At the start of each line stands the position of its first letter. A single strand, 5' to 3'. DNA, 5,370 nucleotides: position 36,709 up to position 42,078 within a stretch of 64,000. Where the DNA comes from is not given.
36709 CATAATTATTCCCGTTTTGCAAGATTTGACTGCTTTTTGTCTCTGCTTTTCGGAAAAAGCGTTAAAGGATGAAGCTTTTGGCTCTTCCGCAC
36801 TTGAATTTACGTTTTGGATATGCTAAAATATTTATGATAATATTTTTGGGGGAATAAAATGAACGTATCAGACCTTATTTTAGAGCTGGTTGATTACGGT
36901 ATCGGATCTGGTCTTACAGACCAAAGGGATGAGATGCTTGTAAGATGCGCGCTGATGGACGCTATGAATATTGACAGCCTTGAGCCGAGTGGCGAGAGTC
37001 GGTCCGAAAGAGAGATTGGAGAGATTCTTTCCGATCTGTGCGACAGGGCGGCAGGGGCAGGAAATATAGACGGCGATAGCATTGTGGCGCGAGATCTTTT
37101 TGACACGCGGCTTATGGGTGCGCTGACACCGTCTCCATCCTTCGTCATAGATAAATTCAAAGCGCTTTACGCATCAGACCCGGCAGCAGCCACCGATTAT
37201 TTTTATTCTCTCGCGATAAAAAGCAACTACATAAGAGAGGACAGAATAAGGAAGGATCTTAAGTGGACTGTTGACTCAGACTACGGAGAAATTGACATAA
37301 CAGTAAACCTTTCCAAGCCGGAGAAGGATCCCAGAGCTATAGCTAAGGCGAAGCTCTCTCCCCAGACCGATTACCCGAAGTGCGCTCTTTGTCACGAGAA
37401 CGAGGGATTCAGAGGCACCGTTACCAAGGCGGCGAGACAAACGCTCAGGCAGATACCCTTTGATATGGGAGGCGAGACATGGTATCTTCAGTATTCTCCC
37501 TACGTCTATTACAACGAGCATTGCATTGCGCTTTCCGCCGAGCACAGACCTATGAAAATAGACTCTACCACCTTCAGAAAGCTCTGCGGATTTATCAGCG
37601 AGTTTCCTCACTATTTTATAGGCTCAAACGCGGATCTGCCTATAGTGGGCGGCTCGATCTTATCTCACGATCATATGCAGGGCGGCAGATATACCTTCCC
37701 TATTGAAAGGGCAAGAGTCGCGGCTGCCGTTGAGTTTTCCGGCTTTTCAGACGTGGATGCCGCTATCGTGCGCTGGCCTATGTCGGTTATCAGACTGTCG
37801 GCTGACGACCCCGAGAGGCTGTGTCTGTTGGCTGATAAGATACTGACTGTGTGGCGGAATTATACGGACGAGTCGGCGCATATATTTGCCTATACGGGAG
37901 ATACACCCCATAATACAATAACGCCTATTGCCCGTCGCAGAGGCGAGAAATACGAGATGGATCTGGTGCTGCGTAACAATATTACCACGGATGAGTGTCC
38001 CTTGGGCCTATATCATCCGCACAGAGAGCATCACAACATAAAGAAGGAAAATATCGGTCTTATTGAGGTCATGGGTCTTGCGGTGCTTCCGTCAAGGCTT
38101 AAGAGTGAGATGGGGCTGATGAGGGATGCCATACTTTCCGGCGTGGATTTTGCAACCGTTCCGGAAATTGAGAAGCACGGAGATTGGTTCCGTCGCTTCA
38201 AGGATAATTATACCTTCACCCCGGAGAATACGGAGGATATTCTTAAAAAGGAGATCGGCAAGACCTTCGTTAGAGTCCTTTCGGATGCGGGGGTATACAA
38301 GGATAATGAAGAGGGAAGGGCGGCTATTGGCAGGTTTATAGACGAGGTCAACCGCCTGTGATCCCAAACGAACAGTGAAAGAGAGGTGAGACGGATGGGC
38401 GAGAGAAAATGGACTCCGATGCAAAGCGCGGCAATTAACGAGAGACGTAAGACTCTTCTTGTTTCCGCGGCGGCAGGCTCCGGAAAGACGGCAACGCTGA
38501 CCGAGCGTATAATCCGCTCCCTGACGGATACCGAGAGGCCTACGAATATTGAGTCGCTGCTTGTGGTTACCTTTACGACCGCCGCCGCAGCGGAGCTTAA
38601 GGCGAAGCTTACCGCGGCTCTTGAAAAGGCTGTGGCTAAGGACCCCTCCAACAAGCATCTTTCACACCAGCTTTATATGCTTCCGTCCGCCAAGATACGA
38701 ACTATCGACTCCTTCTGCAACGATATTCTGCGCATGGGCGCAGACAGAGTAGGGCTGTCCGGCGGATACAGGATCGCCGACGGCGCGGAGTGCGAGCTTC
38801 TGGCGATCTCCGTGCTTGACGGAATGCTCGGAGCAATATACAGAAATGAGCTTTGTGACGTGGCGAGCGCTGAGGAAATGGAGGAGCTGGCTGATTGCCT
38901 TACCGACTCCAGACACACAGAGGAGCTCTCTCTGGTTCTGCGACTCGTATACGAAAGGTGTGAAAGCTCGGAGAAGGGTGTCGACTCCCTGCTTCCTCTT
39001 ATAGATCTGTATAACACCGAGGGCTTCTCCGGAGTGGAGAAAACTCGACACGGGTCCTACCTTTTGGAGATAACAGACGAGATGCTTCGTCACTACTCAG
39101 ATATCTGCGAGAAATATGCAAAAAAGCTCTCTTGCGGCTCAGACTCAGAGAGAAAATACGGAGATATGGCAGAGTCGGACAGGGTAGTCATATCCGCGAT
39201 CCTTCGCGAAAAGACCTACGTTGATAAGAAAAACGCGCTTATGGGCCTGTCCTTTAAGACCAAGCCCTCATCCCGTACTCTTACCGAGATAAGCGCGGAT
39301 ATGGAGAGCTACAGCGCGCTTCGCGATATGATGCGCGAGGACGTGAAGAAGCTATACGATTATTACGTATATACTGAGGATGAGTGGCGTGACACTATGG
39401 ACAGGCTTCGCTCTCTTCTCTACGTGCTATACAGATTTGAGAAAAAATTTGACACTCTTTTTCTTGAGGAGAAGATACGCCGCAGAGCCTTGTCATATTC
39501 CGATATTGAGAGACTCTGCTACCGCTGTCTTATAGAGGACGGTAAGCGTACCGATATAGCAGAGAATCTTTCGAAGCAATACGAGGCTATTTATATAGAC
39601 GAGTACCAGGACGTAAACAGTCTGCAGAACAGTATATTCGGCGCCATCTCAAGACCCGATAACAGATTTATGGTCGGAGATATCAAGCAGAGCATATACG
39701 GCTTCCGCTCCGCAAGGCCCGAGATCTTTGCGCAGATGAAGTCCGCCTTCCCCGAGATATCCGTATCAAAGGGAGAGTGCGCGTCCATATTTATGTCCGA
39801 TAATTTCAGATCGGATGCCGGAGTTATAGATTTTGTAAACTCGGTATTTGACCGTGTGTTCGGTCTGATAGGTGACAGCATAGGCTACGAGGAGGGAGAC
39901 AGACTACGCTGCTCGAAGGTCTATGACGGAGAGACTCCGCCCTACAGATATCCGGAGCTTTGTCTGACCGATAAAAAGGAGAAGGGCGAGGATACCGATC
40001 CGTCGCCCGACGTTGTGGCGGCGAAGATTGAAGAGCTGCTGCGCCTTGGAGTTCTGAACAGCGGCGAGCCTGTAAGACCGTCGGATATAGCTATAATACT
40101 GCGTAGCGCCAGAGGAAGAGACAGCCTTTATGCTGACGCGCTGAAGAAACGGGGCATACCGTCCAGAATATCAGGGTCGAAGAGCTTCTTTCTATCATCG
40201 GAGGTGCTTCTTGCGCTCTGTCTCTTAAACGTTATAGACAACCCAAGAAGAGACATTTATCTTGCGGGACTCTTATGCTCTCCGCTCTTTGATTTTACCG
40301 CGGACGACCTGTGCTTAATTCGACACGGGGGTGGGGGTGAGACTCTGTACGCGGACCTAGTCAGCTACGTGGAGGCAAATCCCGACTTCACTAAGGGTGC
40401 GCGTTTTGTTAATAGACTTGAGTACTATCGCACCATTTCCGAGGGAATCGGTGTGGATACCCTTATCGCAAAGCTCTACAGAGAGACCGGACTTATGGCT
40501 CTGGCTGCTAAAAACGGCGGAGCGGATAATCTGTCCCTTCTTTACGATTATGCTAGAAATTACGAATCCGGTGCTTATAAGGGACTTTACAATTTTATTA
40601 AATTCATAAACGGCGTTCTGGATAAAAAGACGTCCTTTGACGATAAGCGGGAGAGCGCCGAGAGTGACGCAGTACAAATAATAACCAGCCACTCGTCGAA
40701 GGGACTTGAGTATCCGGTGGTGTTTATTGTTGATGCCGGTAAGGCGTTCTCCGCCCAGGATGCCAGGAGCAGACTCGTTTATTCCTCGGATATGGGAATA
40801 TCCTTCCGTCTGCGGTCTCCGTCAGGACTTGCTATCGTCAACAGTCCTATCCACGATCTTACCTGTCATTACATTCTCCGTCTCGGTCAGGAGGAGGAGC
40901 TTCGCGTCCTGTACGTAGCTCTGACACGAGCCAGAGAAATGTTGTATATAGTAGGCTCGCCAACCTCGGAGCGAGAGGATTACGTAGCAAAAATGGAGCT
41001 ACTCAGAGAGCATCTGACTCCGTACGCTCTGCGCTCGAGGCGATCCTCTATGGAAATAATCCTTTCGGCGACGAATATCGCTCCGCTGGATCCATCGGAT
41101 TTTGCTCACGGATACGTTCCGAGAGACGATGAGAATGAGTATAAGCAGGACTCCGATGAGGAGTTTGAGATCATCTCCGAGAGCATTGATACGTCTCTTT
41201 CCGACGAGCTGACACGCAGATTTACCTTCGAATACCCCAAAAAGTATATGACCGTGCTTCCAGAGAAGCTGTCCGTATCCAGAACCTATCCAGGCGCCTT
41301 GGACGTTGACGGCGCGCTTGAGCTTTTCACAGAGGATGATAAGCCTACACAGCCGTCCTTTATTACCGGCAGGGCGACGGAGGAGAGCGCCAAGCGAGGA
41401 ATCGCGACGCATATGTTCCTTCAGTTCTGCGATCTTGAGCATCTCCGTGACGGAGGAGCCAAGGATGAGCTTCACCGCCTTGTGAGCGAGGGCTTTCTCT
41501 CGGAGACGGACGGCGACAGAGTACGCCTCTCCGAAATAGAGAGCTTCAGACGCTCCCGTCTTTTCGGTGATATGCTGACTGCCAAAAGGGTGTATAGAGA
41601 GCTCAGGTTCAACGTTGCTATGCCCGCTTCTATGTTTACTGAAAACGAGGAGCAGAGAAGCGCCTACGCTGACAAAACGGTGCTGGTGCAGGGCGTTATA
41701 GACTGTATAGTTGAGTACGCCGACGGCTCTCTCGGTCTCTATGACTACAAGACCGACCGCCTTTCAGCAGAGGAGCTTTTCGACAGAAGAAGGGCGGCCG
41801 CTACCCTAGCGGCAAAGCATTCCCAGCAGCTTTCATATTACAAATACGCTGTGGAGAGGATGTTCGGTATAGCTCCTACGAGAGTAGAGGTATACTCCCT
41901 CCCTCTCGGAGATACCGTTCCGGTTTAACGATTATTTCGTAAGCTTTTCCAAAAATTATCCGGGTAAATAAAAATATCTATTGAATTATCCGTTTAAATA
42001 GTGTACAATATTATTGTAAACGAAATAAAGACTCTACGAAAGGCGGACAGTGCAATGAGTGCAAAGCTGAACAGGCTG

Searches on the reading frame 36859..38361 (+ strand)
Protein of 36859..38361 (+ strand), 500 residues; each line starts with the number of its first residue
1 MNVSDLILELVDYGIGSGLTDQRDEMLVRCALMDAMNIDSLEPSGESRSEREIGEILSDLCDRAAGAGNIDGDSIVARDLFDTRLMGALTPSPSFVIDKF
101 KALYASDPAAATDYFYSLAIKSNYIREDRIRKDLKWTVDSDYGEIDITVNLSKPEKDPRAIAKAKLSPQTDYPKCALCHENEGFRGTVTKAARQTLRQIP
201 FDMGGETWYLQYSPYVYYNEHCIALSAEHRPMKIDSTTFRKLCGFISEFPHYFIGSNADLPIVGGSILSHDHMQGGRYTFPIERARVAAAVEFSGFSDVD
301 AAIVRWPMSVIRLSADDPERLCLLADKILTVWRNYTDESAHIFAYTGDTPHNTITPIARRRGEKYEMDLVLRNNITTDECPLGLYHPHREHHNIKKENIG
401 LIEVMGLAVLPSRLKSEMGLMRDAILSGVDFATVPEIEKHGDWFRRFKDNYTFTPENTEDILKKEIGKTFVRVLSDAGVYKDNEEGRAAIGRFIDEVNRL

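Call 77: search_protein_families(library=pfam, max_evalue=0.00001, proteins=[window:36859-38361:+])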
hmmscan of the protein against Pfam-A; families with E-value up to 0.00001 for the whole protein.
window:36859-38361:+ (500 aa): 2 families
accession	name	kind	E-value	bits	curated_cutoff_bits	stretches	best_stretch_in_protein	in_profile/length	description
PF01087.27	GalP_UDP_transf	-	5.8e-30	105.5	22.1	1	66-231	38-184/184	Galactose-1-phosphate uridyl transferase, N-terminal domain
PF02744.22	GalP_UDP_tr_C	-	2.1e-21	76.8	29.2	1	247-419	3-146/165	Galactose-1-phosphate uridyl transferase, C-terminal domain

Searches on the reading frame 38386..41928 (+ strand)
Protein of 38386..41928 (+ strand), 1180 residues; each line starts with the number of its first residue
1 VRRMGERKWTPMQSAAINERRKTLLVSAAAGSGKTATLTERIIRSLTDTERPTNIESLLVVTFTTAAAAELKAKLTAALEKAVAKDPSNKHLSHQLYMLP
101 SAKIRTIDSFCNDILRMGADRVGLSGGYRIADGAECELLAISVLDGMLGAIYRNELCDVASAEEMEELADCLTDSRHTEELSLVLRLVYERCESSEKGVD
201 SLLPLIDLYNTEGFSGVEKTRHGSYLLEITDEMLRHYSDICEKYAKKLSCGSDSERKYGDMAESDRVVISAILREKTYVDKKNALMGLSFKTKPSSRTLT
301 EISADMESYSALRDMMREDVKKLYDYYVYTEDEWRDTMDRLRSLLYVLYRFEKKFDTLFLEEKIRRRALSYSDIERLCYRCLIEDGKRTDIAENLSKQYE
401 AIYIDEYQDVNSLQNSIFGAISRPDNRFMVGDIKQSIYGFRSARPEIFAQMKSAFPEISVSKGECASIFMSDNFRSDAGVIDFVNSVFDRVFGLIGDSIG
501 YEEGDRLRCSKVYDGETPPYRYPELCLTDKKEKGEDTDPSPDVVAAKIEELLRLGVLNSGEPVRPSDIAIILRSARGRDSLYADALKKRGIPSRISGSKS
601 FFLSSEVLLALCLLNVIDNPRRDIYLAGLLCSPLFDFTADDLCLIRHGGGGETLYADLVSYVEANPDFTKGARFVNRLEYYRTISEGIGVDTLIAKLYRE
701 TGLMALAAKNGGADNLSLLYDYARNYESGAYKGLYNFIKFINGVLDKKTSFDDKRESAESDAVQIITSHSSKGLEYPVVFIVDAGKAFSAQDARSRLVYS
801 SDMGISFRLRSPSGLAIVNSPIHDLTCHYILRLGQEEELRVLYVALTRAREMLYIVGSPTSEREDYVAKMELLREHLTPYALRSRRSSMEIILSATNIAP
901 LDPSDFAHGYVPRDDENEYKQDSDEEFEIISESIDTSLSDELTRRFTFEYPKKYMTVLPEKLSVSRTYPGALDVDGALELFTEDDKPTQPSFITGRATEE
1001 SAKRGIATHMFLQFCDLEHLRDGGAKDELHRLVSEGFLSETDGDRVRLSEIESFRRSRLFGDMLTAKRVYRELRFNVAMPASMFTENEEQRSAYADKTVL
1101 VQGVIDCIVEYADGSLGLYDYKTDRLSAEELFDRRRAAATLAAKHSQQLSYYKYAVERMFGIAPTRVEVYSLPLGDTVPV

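Call 77: search_protein_families(library=pfam, max_evalue=0.00001, proteins=[window:38386-41928:+])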
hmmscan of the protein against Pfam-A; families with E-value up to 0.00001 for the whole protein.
window:38386-41928:+ (1180 aa): 5 families
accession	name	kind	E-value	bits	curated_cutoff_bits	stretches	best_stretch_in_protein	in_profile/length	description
PF00580.27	UvrD-helicase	-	3.3e-46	158.6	23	1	9-456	1-271/271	UvrD/REP helicase N-terminal domain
PF13361.12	UvrD_C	-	8.9e-27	94.8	25.6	1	470-856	3-346/350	UvrD-like helicase C-terminal domain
PF13245.12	AAA_19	-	2.1e-14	54.3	25.1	1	14-441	2-134/134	AAA domain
PF13538.12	UvrD_C_2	-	1.6e-10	41.2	27.4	0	765-799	4-39/52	UvrD-like helicase C-terminal domain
PF01443.25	Viral_helicase1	-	4.5e-06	27.1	21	0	838-856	209-227/228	Viral superfamily 1 RNA helicase core domain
